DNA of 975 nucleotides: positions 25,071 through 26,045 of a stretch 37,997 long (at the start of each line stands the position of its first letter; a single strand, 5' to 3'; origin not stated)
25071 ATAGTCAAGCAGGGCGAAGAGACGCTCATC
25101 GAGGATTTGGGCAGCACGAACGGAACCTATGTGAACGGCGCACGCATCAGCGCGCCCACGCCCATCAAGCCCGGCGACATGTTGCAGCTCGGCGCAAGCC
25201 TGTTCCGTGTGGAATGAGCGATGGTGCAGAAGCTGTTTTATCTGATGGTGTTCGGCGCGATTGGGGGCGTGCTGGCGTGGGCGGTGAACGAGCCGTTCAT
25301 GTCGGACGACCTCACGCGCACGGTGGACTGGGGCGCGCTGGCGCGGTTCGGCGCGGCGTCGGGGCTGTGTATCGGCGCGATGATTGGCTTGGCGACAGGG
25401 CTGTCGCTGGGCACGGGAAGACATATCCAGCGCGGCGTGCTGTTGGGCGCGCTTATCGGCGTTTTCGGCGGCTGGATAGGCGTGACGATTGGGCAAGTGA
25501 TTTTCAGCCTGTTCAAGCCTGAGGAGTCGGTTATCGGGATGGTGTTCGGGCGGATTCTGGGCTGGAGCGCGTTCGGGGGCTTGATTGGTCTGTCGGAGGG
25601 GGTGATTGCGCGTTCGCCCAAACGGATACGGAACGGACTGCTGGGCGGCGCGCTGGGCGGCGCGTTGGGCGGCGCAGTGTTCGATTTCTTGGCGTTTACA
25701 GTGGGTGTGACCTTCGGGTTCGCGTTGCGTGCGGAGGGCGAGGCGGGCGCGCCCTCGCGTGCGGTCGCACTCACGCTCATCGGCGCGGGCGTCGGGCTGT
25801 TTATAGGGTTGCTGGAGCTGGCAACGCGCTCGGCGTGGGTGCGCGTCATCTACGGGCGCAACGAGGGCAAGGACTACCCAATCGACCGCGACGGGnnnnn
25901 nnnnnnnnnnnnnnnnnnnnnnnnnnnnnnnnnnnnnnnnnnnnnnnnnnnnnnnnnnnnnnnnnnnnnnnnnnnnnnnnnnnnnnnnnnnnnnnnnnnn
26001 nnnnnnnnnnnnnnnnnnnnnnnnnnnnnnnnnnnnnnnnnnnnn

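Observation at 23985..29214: Kinase-less membrane FHA-FHA-PHP gene cluster divergent from the flagellar switch operon (best candidate here for an undescribed module)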

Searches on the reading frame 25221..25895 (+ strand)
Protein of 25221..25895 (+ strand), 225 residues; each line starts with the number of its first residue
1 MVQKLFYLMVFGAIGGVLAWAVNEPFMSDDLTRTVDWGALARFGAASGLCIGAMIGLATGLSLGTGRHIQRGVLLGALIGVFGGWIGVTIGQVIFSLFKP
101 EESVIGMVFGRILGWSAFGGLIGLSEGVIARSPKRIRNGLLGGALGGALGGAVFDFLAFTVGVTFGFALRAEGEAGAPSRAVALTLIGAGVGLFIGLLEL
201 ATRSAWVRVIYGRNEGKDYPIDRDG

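Call 39: search_protein_representatives(protein=window:25221-25895:+)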
Query: 225 residues. Proteins with E-value up to 0.001 (for the whole library): 988; up to 1e-10: 361; up to 1e-30: 13. The best 150 are listed.
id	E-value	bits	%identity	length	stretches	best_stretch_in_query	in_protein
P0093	1.5e-53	198.4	49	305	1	4-225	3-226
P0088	6.4e-49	183.2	51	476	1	1-223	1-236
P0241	6.0e-40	153.9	41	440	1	3-223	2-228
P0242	1.6e-38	149.2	47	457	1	1-223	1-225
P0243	7.8e-35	137.1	41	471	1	1-223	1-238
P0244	3.4e-34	135.1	40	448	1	4-223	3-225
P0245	2.3e-33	132.3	45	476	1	2-222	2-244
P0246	1.4e-32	129.7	42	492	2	37-222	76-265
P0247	6.9e-32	127.5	41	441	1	6-223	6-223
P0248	1.7e-31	126.2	44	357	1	10-223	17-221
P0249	2.7e-31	125.6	41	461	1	3-223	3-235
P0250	2.8e-31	125.5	40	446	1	8-223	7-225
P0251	4.8e-31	124.7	42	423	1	34-223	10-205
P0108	2.5e-30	122.4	41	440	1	2-222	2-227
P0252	5.9e-29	117.9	42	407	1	44-222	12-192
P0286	6.2e-22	94.9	39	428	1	6-219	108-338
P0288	7.2e-22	94.7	37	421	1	6-221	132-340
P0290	8.1e-22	94.5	40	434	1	5-221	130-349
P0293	1.4e-21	93.8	43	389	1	5-219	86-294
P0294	1.9e-21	93.3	36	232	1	4-222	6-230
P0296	3.3e-21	92.6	31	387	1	3-221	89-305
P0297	3.5e-21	92.5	39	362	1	8-225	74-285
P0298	3.8e-21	92.3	38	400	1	5-219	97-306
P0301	6.6e-21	91.6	41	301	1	4-221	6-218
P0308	1.9e-20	90.1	38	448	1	4-219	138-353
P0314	3.5e-20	89.2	38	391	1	8-219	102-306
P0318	5.1e-20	88.7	39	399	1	6-221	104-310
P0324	8.7e-20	87.9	41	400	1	8-219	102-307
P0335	3.8e-19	85.8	36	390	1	9-223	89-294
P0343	1.2e-18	84.2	39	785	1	4-223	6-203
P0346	2.9e-18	82.9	36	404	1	3-223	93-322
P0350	5.7e-18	82.0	35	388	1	6-219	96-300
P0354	8.9e-18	81.3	38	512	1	4-223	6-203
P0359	1.4e-17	80.7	40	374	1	11-219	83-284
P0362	1.8e-17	80.3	36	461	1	6-219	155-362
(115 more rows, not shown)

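Call 41: search_protein_families(library=pfam, proteins=[P0286, P0288, P0293, P0296, P0297, P0343, P0354, P0294, P0301, P0362], max_evalue=0.01)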
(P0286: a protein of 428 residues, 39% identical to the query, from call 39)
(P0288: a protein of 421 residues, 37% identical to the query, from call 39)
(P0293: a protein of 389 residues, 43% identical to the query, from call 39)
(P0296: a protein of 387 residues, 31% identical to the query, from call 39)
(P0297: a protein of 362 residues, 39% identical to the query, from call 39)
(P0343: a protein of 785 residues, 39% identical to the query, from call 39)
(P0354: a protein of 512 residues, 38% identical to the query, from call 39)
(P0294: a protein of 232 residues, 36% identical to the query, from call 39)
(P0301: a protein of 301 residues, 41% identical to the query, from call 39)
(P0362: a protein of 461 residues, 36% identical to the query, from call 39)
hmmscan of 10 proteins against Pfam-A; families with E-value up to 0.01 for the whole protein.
P0286 (428 aa): 2 families
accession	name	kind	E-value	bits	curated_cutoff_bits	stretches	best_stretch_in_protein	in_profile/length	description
PF16697.10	Yop-YscD_cpl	-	4.4e-10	40.1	33.2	1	329-413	3-89/94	Inner membrane component of T3SS, cytoplasmic domain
PF00498.31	FHA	-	7.1e-05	23.6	20.7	1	345-408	1-67/67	FHA domain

P0288 (421 aa): 2 families
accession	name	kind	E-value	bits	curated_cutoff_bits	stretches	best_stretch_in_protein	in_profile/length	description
PF16697.10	Yop-YscD_cpl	-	3.6e-11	43.6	33.2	1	330-416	4-92/94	Inner membrane component of T3SS, cytoplasmic domain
PF00498.31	FHA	-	4e-07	30.8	20.7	1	345-408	1-67/67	FHA domain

P0293 (389 aa): 2 families
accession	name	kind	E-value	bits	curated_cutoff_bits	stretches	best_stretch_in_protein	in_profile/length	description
PF16697.10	Yop-YscD_cpl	-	2.6e-13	50.5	33.2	1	283-370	1-89/94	Inner membrane component of T3SS, cytoplasmic domain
PF00498.31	FHA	-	6.7e-11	42.9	20.7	1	302-365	2-67/67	FHA domain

P0296 (387 aa): 2 families
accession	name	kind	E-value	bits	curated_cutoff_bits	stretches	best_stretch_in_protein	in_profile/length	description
PF16697.10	Yop-YscD_cpl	-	2.6e-07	31.3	33.2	1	294-378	3-91/94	Inner membrane component of T3SS, cytoplasmic domain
PF00498.31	FHA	-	0.00019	22.2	20.7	1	310-369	1-65/67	FHA domain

P0297 (362 aa): 2 families
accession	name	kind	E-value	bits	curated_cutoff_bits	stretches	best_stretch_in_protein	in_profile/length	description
PF00498.31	FHA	-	7.7e-15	55.5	20.7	1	287-350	2-67/67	FHA domain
PF16697.10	Yop-YscD_cpl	-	1.3e-14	54.6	33.2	1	268-358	1-92/94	Inner membrane component of T3SS, cytoplasmic domain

P0343 (785 aa): 8 families
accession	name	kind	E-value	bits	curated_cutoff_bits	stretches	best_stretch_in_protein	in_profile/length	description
PF00498.31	FHA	-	7.5e-26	90.8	20.7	2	695-765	1-67/67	FHA domain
PF16697.10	Yop-YscD_cpl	-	8.6e-26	90.5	33.2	2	188-280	1-92/94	Inner membrane component of T3SS, cytoplasmic domain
PF13519.12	VWA_2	-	3.7e-16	60.1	27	1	390-488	2-106/107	von Willebrand factor type A domain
PF00092.34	VWA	-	3.8e-15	57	23.8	1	390-558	3-172/174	von Willebrand factor type A domain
PF05762.20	VWA_CoxE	-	5.4e-06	26.4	26.4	1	376-501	46-172/222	VWA domain containing CoxE-like protein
PF13768.12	VWA_3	-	0.00041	20.9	27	1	390-545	4-153/155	von Willebrand factor type A domain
PF01882.25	DUF58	-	0.001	18.8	23.4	1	387-487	36-142/216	Protein of unknown function DUF58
PF10138.15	vWA-TerF-like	-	0.0041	17.8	29.4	1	389-518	4-143/200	vWA found in TerF C terminus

P0354 (512 aa): 5 families
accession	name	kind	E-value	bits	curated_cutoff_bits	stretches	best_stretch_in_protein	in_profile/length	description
PF13519.12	VWA_2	-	6.1e-17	62.6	27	1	389-487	2-106/107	von Willebrand factor type A domain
PF16697.10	Yop-YscD_cpl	-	3e-16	59.9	33.2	1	188-279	1-92/94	Inner membrane component of T3SS, cytoplasmic domain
PF00498.31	FHA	-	1.4e-09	38.7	20.7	1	207-271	2-67/67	FHA domain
PF05762.20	VWA_CoxE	-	5.4e-08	33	26.4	1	371-500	42-172/222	VWA domain containing CoxE-like protein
PF00092.34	VWA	-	2e-07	31.9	23.8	1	389-499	3-123/174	von Willebrand factor type A domain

P0294 (232 aa): 0 families

P0301 (301 aa): 1 family
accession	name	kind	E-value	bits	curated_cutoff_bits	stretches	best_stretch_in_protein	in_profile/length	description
PF16697.10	Yop-YscD_cpl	-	2.2e-09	37.9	33.2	1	205-299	1-92/94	Inner membrane component of T3SS, cytoplasmic domain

P0362 (461 aa): 2 families
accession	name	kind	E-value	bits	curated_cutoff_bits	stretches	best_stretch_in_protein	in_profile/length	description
PF16697.10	Yop-YscD_cpl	-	8.1e-14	52.1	33.2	1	351-441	1-92/94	Inner membrane component of T3SS, cytoplasmic domain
PF00498.31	FHA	-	4.4e-10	40.3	20.7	1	369-433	1-67/67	FHA domain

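Call 42: list_cluster_members(proteins=[P0286, P0288, P0293, P0296, P0297, P0343, P0354, P0301, P0362, P0241])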
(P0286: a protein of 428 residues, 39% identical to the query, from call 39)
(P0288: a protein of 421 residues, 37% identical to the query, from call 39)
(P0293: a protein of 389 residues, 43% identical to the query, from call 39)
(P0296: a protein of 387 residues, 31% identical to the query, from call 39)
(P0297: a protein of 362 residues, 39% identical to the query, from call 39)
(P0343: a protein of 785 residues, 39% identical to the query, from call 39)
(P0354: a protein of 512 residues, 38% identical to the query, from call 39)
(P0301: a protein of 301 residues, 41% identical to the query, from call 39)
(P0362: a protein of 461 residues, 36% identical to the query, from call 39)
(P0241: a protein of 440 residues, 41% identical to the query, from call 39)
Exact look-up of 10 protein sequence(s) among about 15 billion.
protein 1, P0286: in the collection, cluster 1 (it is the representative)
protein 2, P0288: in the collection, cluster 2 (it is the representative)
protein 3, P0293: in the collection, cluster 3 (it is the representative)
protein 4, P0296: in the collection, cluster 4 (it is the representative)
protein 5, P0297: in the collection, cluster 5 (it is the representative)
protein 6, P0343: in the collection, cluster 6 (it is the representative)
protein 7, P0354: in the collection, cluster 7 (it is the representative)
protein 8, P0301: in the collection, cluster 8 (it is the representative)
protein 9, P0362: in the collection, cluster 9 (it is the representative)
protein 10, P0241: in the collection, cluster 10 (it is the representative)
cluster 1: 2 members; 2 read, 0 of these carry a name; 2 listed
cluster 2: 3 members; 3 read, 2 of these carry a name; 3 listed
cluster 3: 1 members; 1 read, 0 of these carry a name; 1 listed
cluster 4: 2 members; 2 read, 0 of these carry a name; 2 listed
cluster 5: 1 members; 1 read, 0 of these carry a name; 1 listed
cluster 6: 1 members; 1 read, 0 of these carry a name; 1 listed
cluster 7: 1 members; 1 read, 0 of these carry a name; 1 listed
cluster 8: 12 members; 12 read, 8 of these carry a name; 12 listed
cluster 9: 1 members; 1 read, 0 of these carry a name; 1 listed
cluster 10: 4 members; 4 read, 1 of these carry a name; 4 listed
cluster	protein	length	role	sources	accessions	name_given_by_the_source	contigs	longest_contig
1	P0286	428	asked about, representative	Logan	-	-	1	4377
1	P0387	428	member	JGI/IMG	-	-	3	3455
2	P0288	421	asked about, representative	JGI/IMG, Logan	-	-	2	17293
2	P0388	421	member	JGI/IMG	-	hypothetical protein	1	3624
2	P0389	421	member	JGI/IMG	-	hypothetical protein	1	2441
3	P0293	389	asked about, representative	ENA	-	-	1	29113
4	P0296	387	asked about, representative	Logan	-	-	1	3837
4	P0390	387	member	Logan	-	-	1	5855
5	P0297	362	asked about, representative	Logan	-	-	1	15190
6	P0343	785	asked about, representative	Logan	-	-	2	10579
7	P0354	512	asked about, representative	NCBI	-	-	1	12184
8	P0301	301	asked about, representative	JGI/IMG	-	hypothetical protein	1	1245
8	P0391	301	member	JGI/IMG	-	hypothetical protein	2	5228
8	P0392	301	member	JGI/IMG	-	hypothetical protein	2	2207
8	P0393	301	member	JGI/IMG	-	hypothetical protein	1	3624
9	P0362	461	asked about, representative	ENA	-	-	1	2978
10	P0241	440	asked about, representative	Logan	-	-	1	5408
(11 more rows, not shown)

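Call 45: find_encoding_contigs(protein=P0354, flank=8000, max_places=1)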
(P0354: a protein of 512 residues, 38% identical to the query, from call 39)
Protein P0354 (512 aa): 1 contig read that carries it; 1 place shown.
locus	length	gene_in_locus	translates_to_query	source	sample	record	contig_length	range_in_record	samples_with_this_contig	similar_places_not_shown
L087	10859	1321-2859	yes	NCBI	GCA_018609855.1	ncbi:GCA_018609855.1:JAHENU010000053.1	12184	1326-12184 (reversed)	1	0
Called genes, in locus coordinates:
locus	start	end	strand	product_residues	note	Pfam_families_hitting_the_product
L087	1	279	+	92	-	?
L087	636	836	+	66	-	-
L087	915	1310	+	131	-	-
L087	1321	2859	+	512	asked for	PF16697:Yop-YscD_cpl, PF00498:FHA, PF05762:VWA_CoxE, PF00092:VWA (weak), PF13519:VWA_2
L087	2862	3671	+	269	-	PF16697:Yop-YscD_cpl, PF00498:FHA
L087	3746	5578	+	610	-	PF00069:Pkinase, PF07714:PK_Tyr_Ser-Thr (weak), PF00481:PP2C, PF13672:PP2C_2, PF07228:SpoIIE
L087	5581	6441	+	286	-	-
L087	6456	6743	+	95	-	-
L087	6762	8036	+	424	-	PF00092:VWA, PF13519:VWA_2, PF13768:VWA_3 (weak)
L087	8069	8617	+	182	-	PF16697:Yop-YscD_cpl, PF00498:FHA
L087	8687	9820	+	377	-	PF12773:DZR (weak), PF00069:Pkinase, PF07714:PK_Tyr_Ser-Thr, PF12773:DZR (weak)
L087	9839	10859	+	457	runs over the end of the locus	-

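Call 70: list_cluster_members(proteins=[P0290, P0298, P0308, P0314, P0318, P0324, P0335, P0346, P0350, P0359])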
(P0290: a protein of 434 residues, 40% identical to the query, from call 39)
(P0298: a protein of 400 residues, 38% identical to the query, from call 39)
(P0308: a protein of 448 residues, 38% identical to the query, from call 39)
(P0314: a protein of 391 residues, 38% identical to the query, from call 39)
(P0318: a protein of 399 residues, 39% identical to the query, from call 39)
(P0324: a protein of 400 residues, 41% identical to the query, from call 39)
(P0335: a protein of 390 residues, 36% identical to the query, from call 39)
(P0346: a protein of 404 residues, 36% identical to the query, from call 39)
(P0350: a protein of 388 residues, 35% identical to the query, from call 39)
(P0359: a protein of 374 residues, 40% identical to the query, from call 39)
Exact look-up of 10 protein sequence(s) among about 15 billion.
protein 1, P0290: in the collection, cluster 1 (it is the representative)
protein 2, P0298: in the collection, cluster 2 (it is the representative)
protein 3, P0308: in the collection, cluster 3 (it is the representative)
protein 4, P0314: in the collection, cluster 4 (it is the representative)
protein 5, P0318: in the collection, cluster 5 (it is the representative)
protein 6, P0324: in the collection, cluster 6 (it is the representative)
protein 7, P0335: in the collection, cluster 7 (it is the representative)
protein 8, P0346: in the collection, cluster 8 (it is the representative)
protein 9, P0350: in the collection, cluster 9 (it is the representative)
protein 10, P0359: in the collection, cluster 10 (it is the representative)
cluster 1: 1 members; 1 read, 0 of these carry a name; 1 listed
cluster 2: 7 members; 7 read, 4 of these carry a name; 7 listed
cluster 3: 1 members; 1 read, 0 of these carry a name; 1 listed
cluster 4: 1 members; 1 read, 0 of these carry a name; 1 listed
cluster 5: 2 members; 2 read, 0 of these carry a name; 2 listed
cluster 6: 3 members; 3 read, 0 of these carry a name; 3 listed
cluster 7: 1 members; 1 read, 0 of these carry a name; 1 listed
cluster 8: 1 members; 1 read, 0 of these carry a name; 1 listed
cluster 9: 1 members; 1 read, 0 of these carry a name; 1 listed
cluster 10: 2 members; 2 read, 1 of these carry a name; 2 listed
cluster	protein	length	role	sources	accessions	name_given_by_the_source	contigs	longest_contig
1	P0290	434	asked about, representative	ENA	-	-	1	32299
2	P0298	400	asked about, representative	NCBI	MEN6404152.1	MAG: FHA domain-containing protein [Armatimonadia bacterium]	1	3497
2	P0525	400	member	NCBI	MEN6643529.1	MAG: FHA domain-containing protein [Armatimonadia bacterium]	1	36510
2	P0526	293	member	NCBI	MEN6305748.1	MAG: hypothetical protein ABFD96_23690, partial [Armatimonadia bacterium]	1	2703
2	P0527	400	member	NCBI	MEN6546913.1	MAG: FHA domain-containing protein [Armatimonadia bacterium]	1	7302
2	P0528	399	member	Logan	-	-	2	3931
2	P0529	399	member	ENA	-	-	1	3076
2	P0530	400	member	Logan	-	-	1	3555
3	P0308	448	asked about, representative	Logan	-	-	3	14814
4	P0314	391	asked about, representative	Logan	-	-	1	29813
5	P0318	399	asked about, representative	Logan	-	-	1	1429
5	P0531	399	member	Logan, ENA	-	-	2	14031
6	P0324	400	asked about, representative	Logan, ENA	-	-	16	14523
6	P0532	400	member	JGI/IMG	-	-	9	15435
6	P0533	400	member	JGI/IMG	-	-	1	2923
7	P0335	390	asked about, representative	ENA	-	-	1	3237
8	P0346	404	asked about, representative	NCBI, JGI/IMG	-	-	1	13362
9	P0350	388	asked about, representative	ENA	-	-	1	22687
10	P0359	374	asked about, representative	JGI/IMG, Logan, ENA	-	hypothetical protein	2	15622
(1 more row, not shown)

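Call 71: find_encoding_contigs(protein=P0525, flank=10000, max_places=1)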
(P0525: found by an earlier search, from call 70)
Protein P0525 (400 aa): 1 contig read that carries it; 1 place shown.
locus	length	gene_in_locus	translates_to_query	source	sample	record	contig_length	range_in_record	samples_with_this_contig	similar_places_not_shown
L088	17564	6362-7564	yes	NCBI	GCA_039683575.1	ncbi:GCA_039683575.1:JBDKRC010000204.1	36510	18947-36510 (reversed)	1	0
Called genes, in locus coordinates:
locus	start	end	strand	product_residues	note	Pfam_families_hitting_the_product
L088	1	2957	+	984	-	PF16126:DUF4838, PF02837:Glyco_hydro_2_N (faint)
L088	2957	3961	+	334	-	PF00583:Acetyltransf_1, PF13673:Acetyltransf_10, PF13508:Acetyltransf_7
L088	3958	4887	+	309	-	PF01120:Alpha_L_fucos (weak)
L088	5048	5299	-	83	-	PF04226:Transgly_assoc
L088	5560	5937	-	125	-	PF00571:CBS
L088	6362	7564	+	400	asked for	PF16697:Yop-YscD_cpl, PF00498:FHA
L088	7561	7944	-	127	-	PF02629:CoA_binding (weak), PF13380:CoA_binding_2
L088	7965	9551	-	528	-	PF00370:FGGY_N, PF02782:FGGY_C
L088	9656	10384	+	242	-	PF06210:DUF1003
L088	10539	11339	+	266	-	PF02585:PIG-L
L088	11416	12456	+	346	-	PF01408:GFO_IDH_MocA, PF02894:GFO_IDH_MocA_C, PF22725:GFO_IDH_MocA_C3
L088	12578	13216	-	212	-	PF07963:N_methyl, PF07596:SBP_bac_10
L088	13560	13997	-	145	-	-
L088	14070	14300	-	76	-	-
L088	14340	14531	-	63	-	-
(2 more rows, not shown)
